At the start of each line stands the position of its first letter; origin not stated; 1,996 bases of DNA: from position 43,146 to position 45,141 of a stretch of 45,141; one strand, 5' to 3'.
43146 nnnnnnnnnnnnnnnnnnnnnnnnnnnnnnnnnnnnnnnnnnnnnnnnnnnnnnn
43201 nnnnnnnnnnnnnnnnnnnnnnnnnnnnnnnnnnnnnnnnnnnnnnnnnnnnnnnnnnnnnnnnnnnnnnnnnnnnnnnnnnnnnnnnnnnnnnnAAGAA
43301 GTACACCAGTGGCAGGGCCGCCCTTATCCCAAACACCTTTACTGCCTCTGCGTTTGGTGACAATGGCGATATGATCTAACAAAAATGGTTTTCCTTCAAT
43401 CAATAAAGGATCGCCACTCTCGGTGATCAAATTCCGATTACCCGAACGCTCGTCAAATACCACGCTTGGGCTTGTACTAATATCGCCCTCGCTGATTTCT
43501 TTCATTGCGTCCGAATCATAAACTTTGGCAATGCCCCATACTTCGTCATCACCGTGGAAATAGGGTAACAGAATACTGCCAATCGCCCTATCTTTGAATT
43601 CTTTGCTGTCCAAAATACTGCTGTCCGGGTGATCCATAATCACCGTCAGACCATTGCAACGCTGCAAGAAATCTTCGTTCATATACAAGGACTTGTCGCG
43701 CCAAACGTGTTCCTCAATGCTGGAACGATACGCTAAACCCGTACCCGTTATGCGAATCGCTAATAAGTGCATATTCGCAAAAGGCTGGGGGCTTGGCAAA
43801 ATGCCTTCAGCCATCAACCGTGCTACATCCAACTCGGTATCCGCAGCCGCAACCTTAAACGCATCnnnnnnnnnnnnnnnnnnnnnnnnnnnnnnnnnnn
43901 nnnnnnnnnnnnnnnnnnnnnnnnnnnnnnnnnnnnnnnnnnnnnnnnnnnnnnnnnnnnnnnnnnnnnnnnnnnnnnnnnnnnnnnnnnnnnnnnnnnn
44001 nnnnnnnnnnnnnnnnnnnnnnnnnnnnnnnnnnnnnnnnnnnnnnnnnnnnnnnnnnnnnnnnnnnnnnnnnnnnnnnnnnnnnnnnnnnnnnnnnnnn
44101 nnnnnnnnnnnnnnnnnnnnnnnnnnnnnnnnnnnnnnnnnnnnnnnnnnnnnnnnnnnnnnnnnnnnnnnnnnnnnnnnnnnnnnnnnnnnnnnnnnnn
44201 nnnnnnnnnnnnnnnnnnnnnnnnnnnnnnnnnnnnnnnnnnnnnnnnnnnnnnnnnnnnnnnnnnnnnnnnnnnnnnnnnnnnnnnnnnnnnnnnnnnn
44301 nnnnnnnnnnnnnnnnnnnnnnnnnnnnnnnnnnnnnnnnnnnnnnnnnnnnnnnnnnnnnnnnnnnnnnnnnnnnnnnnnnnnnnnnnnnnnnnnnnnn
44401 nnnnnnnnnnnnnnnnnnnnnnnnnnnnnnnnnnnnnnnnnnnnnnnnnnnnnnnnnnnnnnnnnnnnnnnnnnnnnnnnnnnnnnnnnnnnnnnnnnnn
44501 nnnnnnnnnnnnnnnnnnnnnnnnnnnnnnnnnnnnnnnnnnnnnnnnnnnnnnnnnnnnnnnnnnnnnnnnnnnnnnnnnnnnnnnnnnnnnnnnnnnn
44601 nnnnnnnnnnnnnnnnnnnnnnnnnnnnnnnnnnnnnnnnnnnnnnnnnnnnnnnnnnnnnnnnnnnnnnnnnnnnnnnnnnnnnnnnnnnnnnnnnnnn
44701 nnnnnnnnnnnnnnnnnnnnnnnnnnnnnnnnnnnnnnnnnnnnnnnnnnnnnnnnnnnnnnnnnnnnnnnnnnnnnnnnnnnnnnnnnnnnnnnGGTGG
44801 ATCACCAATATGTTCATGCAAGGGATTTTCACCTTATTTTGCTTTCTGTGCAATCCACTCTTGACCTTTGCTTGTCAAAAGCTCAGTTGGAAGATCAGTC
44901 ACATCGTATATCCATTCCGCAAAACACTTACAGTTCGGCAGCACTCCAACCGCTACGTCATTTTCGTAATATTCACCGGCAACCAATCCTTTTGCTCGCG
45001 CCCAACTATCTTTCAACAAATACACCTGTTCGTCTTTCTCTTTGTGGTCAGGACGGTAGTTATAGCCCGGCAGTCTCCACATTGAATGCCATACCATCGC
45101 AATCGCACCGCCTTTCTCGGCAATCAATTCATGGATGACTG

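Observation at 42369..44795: Canonical Nudix box embedded in the capsid scaffold/protease-like polyprotein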

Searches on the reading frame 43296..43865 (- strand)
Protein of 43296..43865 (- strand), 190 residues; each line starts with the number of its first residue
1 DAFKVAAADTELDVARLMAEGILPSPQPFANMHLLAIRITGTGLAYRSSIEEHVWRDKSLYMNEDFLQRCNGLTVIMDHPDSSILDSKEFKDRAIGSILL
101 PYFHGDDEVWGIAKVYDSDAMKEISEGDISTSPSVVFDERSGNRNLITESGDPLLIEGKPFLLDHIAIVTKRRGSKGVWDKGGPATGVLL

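Call 70: predict_structure(alignment_id=A5)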
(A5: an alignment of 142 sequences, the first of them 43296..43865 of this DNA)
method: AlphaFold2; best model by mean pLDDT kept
length: 190 residues; sequences in the alignment: 142
mean_pLDDT: 94.7   pTM: 0.90
mean pLDDT of the five models: 94.7, 92.2, 92.0, 89.8, 88.2
residues with pLDDT >= 90: 162; 70-90: 28; 50-70: 0; < 50: 0
segments of 3 or more residues with pLDDT < 50: none
pLDDT, mean of each block of 10 residues (from residue 1): 95 98 98 98 88 95 98 96 88 98 98 98 93 95 96 96 96 87 89
secondary structure, 60 per line:
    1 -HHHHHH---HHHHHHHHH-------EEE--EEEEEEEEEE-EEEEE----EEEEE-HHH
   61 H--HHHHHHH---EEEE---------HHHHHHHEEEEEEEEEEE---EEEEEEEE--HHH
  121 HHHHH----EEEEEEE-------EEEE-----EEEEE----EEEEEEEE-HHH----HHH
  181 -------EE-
elements in order: H2-7 H11-19 E27-29 E32-41 E43-47 E52-56 H58-61 H64-70 E74-77 H87-93 E94-104 E108-115 H118-125 E130-136 E144-147 E153-157 E162-169

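Call 72: fold_search(model_id=the predicted structure, library=pdb)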
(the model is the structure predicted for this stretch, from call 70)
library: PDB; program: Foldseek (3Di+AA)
matches with E <= 10: 194; with E <= 0.001: 0
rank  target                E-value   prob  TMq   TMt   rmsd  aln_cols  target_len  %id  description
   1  5jbl_C                2.2e-03  1.00  0.43  0.48   5.3       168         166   17  Structure of the bacteriophage T4 capsid assembly protease, gp21. (released 2016-12-07)
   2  5jbl_B                3.3e-03  1.00  0.46  0.51   4.8       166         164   16  Structure of the bacteriophage T4 capsid assembly protease, gp21. (released 2016-12-07)
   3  5jbl_A                3.5e-03  1.00  0.45  0.51   4.8       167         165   16  Structure of the bacteriophage T4 capsid assembly protease, gp21. (released 2016-12-07)
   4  8fed_B                1.2e-01  0.20  0.20  0.12  15.3       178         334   10  Structure of Mce1-LucB complex from Mycobacterium smegmatis (Map1) (released 2023-02-22)
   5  1jq7_A                1.4e-01  0.16  0.22  0.20  15.0       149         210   10  HCMV protease dimer-interface mutant, S225Y complexed to Inhibitor BILC 408 (released 2001-09-12)
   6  8fef_B                1.6e-01  0.10  0.13  0.08  15.5       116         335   13  Structure of Mce1 transporter from Mycobacterium smegmatis (Map0) (released 2023-02-22)
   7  8fed_F                1.7e-01  0.10  0.13  0.07  15.3       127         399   12  Structure of Mce1-LucB complex from Mycobacterium smegmatis (Map1) (released 2023-02-22)
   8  6kz4_A                2.2e-01  0.60  0.26  0.15   7.7       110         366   10  YebT domain 5-7 (released 2020-01-15)
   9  8fee_C                2.2e-01  0.11  0.18  0.13  13.7       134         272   10  Structure of Mce1 transporter from Mycobacterium smegmatis in the absence of LucB (Map2) (released 2023-02-22)
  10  8fed_C                2.6e-01  0.14  0.19  0.13  13.4       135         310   10  Structure of Mce1-LucB complex from Mycobacterium smegmatis (Map1) (released 2023-02-22)
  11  6zy3_A                2.6e-01  0.08  0.19  0.24  16.0       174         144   10  Cryo-EM structure of MlaFEDB in complex with phospholipid (released 2020-11-25)
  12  1jq6                  3.1e-01  0.47  0.30  0.33  14.5       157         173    7  HUMAN CYTOMEGALOVIRUS PROTEASE DIMER-INTERFACE MUTANT, S225Y (released 2001-09-12)
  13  8fef_D                3.5e-01  0.20  0.16  0.08  14.9       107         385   10  Structure of Mce1 transporter from Mycobacterium smegmatis (Map0) (released 2023-02-22)
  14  8fed_D                4.6e-01  0.12  0.16  0.09  12.5       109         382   12  Structure of Mce1-LucB complex from Mycobacterium smegmatis (Map1) (released 2023-02-22)
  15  6zy3_I                4.9e-01  0.08  0.16  0.21  14.1       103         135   11  Cryo-EM structure of MlaFEDB in complex with phospholipid (released 2020-11-25)
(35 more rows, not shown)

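Call 96: search_protein_families(library=phrogs, proteins=[window:43296-43865:-], max_evalue=0.01)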
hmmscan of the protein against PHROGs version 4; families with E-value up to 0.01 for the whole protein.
window:43296-43865:- (190 aa): 2 families
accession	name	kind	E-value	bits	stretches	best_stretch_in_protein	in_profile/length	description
phrog_6216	-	unknown function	6.8e-76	257.1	1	9-188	115-286/545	-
phrog_530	-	head and packaging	1.2e-07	32.3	1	55-174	66-182/390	head maturation protease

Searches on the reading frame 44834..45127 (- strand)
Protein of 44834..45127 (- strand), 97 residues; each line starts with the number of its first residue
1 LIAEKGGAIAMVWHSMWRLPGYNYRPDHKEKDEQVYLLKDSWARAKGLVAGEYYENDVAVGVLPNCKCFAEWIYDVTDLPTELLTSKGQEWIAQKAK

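Call 11: search_protein_families(library=phrogs, proteins=[window:44834-45127:-], max_evalue=0.00001)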
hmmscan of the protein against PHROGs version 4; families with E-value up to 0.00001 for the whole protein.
window:44834-45127:- (97 aa): 1 family
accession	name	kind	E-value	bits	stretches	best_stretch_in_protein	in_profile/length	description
phrog_324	-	head and packaging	5.1e-11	43.3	1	3-84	258-328/624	head morphogenesis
